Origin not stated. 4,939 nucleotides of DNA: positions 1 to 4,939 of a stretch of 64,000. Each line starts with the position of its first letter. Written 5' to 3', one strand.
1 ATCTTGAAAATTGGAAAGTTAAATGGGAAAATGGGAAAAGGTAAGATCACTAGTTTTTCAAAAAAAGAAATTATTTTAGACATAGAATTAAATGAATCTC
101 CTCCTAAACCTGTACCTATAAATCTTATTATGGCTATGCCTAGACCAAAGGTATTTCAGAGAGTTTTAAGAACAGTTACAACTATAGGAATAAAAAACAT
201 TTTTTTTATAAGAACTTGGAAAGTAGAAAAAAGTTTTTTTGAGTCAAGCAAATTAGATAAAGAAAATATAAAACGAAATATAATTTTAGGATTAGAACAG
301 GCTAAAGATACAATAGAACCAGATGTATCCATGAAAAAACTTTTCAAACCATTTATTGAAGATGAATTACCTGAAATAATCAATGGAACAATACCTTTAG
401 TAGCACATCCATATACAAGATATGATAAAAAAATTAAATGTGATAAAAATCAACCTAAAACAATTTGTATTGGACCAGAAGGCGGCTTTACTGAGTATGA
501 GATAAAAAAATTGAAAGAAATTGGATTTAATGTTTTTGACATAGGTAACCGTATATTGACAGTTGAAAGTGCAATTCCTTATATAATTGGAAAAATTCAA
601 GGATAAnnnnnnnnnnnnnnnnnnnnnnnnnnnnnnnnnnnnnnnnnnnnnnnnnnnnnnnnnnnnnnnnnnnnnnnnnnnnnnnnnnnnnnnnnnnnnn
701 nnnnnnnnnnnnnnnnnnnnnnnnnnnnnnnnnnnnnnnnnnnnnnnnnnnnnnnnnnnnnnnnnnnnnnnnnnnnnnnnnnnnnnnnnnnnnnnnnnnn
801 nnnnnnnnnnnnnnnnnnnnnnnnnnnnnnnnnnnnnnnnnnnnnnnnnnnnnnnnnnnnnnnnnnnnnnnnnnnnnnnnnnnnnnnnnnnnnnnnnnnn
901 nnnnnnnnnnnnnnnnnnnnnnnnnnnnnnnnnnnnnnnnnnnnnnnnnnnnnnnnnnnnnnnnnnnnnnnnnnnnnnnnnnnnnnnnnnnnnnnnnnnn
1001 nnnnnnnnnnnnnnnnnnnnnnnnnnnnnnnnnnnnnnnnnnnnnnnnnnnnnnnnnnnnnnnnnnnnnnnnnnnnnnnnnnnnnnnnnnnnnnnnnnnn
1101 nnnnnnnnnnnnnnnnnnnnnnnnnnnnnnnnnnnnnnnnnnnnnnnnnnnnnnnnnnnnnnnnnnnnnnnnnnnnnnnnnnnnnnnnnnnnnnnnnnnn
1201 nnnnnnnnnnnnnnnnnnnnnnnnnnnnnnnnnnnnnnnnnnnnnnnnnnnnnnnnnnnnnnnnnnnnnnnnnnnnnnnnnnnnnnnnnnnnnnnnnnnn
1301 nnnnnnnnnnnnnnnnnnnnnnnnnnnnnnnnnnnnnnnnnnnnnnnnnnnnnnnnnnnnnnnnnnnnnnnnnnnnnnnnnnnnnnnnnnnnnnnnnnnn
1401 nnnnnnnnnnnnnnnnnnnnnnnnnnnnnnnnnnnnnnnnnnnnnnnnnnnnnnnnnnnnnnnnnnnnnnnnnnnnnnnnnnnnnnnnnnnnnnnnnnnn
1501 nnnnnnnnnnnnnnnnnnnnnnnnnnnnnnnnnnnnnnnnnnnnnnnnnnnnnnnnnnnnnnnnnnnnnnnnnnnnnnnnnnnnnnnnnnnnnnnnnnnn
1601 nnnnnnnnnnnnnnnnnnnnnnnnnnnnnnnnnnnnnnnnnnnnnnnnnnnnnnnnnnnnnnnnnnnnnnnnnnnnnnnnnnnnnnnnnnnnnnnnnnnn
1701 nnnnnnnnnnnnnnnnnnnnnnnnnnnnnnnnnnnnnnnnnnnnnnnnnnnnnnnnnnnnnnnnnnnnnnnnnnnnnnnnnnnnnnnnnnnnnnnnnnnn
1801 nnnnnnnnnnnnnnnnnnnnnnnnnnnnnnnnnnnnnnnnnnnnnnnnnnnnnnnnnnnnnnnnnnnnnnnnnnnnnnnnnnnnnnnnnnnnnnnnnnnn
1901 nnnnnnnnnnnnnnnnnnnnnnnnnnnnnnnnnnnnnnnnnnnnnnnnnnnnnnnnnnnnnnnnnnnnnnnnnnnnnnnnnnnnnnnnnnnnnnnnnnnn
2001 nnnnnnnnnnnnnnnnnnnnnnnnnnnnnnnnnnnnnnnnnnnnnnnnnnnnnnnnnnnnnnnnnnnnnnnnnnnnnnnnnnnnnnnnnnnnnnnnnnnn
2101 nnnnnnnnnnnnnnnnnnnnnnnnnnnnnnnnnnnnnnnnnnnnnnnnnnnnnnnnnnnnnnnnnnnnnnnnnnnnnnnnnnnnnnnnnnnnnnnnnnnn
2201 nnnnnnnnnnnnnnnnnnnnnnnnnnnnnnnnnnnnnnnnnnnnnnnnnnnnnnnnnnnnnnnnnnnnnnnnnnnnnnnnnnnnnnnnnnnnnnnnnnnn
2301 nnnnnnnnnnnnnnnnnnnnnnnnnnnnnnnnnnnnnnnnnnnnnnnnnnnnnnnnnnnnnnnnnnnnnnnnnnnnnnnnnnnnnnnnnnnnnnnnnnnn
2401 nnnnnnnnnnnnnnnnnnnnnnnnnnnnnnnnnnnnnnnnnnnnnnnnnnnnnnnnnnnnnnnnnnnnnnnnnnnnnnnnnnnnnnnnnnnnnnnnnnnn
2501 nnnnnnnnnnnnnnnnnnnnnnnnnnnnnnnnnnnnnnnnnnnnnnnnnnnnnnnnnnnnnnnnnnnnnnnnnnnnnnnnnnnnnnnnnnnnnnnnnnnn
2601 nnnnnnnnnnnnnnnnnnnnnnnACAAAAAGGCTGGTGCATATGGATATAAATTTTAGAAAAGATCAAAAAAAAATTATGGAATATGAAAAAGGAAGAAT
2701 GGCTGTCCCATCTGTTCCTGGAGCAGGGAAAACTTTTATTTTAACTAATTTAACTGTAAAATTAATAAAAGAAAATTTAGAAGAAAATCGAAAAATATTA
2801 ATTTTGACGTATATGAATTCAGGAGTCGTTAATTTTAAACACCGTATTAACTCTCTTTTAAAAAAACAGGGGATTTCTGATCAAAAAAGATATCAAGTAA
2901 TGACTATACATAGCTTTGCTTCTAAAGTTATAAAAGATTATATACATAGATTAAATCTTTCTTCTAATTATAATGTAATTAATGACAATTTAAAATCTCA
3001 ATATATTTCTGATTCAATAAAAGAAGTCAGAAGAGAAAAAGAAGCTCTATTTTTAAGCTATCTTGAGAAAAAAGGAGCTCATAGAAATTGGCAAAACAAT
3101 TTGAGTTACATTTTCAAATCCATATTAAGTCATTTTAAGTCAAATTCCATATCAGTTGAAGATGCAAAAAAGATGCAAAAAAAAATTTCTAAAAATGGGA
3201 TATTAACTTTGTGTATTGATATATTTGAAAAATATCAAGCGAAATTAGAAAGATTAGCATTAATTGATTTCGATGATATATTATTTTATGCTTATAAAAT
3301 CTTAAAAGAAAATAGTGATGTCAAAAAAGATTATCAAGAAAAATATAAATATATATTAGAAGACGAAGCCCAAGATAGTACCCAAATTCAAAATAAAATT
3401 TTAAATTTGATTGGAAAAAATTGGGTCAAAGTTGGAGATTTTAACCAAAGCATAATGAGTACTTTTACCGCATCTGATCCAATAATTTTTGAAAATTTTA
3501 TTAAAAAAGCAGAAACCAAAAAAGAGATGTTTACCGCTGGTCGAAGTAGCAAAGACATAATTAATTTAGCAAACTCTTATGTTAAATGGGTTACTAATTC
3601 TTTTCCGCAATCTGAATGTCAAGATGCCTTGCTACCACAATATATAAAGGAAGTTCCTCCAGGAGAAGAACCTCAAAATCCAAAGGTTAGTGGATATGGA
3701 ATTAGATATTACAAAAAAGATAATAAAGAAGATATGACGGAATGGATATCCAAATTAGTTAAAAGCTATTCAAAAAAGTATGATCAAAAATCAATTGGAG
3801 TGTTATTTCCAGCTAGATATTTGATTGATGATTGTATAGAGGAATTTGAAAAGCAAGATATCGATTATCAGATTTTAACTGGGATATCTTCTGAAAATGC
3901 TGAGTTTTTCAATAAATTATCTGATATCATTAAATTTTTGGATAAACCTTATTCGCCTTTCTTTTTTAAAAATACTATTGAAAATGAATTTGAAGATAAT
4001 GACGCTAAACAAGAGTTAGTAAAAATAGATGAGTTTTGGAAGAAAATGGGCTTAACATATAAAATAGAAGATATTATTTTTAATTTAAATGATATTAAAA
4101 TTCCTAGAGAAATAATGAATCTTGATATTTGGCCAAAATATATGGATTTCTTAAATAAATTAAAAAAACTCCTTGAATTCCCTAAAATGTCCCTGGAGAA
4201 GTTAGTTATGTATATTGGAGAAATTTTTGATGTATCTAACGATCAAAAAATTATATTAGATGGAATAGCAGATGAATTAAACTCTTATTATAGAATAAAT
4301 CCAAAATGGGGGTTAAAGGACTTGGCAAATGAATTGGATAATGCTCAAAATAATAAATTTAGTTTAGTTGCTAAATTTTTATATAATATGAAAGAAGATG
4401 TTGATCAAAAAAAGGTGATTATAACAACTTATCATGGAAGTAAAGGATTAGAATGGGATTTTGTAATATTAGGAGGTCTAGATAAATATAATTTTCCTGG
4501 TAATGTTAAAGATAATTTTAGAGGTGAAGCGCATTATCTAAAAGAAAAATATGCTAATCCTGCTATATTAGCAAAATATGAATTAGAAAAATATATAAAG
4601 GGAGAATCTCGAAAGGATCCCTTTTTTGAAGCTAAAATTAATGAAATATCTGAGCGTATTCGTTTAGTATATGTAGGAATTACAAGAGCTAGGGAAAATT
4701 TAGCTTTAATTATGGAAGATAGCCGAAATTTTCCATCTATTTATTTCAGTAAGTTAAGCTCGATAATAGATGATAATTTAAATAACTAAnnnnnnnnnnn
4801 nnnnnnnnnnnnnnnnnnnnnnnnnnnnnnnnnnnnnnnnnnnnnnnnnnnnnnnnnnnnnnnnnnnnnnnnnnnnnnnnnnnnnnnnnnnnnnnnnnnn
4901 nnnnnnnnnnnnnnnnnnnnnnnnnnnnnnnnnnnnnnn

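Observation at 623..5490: Split, minimal AddAB-like helicase-nuclease module encoded by three genes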

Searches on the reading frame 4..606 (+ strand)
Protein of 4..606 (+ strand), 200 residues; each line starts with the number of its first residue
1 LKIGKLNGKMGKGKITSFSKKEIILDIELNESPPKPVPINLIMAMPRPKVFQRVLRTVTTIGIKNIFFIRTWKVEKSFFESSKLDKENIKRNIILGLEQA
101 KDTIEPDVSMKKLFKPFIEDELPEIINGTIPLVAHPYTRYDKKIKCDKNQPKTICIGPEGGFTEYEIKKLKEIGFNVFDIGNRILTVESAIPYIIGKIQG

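Call 3: search_protein_families(library=pfam, proteins=[window:4-606:+], max_evalue=1)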
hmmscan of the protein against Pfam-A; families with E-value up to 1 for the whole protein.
window:4-606:+ (200 aa): 3 families
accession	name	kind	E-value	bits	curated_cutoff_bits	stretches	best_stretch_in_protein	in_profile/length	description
PF04452.19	Methyltrans_RNA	-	1.5e-28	99.9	23.9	1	34-198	2-164/165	RNA methyltransferase domain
PF19852.4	DUF6327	-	0.009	17.1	24.1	1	80-136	17-76/83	Family of unknown function (DUF6327)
PF16476.10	DUF5053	-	0.016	15.3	26.6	0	5-23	32-50/71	Domain of unknown function (DUF5053)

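Call 4: search_protein_families(library=ncbifam, proteins=[window:4-606:+], max_evalue=1)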
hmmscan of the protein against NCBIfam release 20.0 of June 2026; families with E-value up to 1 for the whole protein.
window:4-606:+ (200 aa): 24 families
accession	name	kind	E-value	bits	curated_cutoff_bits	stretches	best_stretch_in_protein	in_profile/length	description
NF008700.0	PRK11713.5-4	equivalog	1.4e-72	244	252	1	1-198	39-235/237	16S rRNA (uracil(1498)-N(3))-methyltransferase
NF008699.0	PRK11713.5-2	equivalog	3e-47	161.3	265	1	1-198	40-250/258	16S rRNA (uracil(1498)-N(3))-methyltransferase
TIGR00046.1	TIGR00046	subfamily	4e-24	85.3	41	1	2-198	39-233/240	RsmE family RNA methyltransferase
NF008701.0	PRK11713.5-5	equivalog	6.1e-24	84.7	215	1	20-199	51-226/228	16S rRNA (uracil(1498)-N(3))-methyltransferase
NF008706.0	PRK11713.7-1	equivalog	8.4e-14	51.9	273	1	8-190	44-218/232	16S rRNA (uracil(1498)-N(3))-methyltransferase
NF008697.0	PRK11713.4-1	equivalog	4.1e-13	49.2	234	1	30-187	73-228/250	16S rRNA (uracil(1498)-N(3))-methyltransferase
NF008703.0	PRK11713.6-2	equivalog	4.6e-13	48.9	291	1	7-191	46-228/242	16S rRNA (uracil(1498)-N(3))-methyltransferase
NF008709.0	PRK11713.7-4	equivalog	1.6e-12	47.4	292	1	8-195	45-235/246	16S rRNA (uracil(1498)-N(3))-methyltransferase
NF008694.0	PRK11713.3-2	equivalog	1.7e-12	47.1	234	1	13-191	56-230/245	16S rRNA (uracil(1498)-N(3))-methyltransferase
NF008702.0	PRK11713.6-1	equivalog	3e-12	46.2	269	1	6-190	43-221/235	16S rRNA (uracil(1498)-N(3))-methyltransferase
NF008692.0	PRK11713.1-5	equivalog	5.7e-12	45.5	196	1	12-191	51-232/246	16S rRNA (uracil(1498)-N(3))-methyltransferase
NF008691.0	PRK11713.1-4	equivalog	1.3e-11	44.1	279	1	8-195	47-241/252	16S rRNA (uracil(1498)-N(3))-methyltransferase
NF008704.0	PRK11713.6-3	equivalog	3.8e-11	42.7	216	1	21-196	58-218/227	16S rRNA (uracil(1498)-N(3))-methyltransferase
NF008711.0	PRK11713.7-6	equivalog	1.2e-09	38.2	304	1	30-190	67-230/244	16S rRNA (uracil(1498)-N(3))-methyltransferase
NF008693.0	PRK11713.2-3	equivalog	3.2e-09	36.4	210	1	4-190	43-230/246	16S rRNA (uracil(1498)-N(3))-methyltransferase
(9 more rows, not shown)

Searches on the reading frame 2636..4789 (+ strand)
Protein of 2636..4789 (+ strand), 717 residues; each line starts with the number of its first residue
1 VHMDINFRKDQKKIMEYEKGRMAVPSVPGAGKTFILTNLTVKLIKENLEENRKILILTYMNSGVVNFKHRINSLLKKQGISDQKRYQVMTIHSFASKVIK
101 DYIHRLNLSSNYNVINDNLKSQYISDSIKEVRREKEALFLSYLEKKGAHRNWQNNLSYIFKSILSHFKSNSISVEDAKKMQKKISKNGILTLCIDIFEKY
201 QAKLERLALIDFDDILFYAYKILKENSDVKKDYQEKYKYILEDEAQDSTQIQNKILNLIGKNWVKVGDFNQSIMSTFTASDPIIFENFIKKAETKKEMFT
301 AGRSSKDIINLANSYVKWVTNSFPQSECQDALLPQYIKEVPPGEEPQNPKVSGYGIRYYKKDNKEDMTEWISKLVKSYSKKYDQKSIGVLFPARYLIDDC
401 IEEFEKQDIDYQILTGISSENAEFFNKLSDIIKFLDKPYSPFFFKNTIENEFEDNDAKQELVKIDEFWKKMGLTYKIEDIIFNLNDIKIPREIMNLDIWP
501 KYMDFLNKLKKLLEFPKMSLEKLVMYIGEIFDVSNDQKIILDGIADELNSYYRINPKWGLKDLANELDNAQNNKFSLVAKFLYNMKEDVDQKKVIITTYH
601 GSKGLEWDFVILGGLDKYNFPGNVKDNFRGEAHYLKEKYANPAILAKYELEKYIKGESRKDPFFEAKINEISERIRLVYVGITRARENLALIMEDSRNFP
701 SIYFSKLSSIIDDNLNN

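Call 3: search_protein_families(library=pfam, proteins=[window:2636-4789:+], max_evalue=1)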
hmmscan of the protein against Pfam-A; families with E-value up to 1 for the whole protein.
window:2636-4789:+ (717 aa): 7 families
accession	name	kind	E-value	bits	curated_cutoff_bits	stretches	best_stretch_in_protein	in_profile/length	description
PF00580.27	UvrD-helicase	-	4.5e-43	148.3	23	1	9-291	3-269/271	UvrD/REP helicase N-terminal domain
PF13361.12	UvrD_C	-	6.3e-20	72.3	25.6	2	585-693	276-347/350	UvrD-like helicase C-terminal domain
PF13245.12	AAA_19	-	4.7e-08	33.7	25.1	1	17-274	9-131/134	AAA domain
PF13538.12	UvrD_C_2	-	1.2e-07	31.9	27.4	2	673-692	33-52/52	UvrD-like helicase C-terminal domain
PF01443.25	Viral_helicase1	-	0.0092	16.2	21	0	24-48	3-23/228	Viral superfamily 1 RNA helicase core domain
PF13086.12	AAA_11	-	0.023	14.9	27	1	23-166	21-147/257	AAA domain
PF04851.21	ResIII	-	0.49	10.7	22.5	0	17-78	21-80/164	Type III restriction enzyme, res subunit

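Call 4: search_protein_families(library=ncbifam, proteins=[window:2636-4789:+], max_evalue=1)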
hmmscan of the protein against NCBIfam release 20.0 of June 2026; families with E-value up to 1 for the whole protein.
window:2636-4789:+ (717 aa): 10 families
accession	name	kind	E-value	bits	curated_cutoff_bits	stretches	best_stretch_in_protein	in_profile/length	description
TIGR01073.1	pcrA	equivalog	3.1e-35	121.7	911.2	2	8-622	6-577/725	DNA helicase PcrA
TIGR01074.1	rep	equivalog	2.5e-32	112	951.45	3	9-276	4-249/668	DNA helicase Rep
TIGR02785.1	addA_Gpos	equivalog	9.5e-31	106.5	707.65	3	178-313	328-477/1234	helicase-exonuclease AddAB subunit AddA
NF008743.0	PRK11773.1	equivalog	1.2e-28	99.9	965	3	9-316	12-297/720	DNA helicase II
TIGR01075.1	uvrD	equivalog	6.4e-26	90.8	1144.45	3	10-316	8-292/715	DNA helicase II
NF008172.0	PRK10919.1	equivalog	3.1e-25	88.5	1168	3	9-280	5-254/673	DNA helicase Rep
TIGR00609.1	recB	equivalog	2.3e-16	59.1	696.05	3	586-694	720-813/1175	exodeoxyribonuclease V subunit beta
TIGR02784.1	addA_alphas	equivalog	5e-16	58.3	860.75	3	587-691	770-867/1138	double-strand break repair helicase AddA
NF008276.0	PRK11054.1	equivalog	1.3e-12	47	543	2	28-316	218-516/684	DNA helicase IV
NF010283.0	PRK13724.1-5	equivalog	0.0047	16.8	164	1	22-48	47-73/78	conjugal transfer protein TrbD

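Call 5: search_protein_families(library=padloc, proteins=[window:2636-4789:+], max_evalue=0.01)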
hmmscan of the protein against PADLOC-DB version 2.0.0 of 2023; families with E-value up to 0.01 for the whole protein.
window:2636-4789:+ (717 aa): 41 families (the best 25 are shown)
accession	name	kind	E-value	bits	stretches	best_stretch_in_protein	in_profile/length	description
PDLC00132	GajB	-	2.2e-50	170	2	5-315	2-298/625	UrvD helicase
PDLC00117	GajB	-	1.1e-48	164.2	3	8-314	17-300/604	UrvD helicase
PDLC00114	GajB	-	3.1e-37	126.5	1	9-621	10-575/635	UrvD helicase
PDLC00119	GajB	-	2.1e-36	124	1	24-317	20-301/565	UrvD helicase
PDLC00127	GajB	-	1.1e-35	121.2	2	6-317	8-290/594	UrvD helicase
PDLC00130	GajB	-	2e-33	113.6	2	7-315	4-289/589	UrvD helicase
PDLC03802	RTasHel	-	2.9e-31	107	1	8-378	7-305/675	DRT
PDLC00103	GajB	-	3.5e-29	100.2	1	13-625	23-552/612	UrvD helicase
PDLC00107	GajB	-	5.4e-28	95.9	2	9-426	18-387/587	UrvD helicase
PDLC00123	GajB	-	3.6e-26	89.9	4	171-484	112-401/540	UrvD helicase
PDLC00121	GajB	-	3.7e-25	86.5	1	7-412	6-361/565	UrvD helicase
PDLC00138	GajB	-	6.1e-20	69.4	1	3-326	1-314/581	UrvD helicase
PDLC00133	GajB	-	1.4e-19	68.4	1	8-312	13-286/382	UrvD helicase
PDLC00116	GajB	-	4.2e-19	66.6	2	208-325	131-252/557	UrvD helicase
PDLC00106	GajB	-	2.1e-18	64.2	2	217-317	186-289/577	UrvD helicase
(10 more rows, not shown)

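Call 32: search_solved_structures(query=window:2636-4789:+, max_evalue=0.001)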
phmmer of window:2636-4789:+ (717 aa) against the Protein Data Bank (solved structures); distinct sequences matched with E-value up to 0.001: 11.
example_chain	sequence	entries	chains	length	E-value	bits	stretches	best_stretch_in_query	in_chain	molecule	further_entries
1pjr_A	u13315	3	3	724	1.3e-18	69.9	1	7-325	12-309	PCRA | ATP-DEPENDENT HELICASE PCRA | HELICASE PCRA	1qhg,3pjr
1uaa_A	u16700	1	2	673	1.4e-18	69.8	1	10-278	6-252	PROTEIN (ATP-DEPENDENT DNA HELICASE REP.)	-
3u44_A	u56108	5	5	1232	7.2e-18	67.5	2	188-291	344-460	ATP-dependent helicase/nuclease subunit A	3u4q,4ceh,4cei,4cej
2pjr_A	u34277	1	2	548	2.3e-15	59.2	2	193-325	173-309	PROTEIN (HELICASE PCRA)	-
3lfu_A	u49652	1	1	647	2e-13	52.8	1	195-316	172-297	DNA helicase II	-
2is1_A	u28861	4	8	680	2.6e-13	52.4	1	195-316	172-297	DNA helicase II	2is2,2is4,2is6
9dci_A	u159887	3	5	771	4.7e-10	41.7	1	10-314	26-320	ATP-dependent DNA helicase UvrD1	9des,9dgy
4c2u_A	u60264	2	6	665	4e-09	38.6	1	19-316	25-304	DNA HELICASE II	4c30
4c2t_A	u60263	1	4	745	6.8e-09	37.8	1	20-316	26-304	DNA HELICASE II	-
1qhh_B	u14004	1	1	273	2.5e-08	36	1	194-325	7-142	PROTEIN (PCRA (SUBUNIT))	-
1qhh_A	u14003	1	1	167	5e-06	28.4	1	7-125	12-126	PROTEIN (PCRA (SUBUNIT))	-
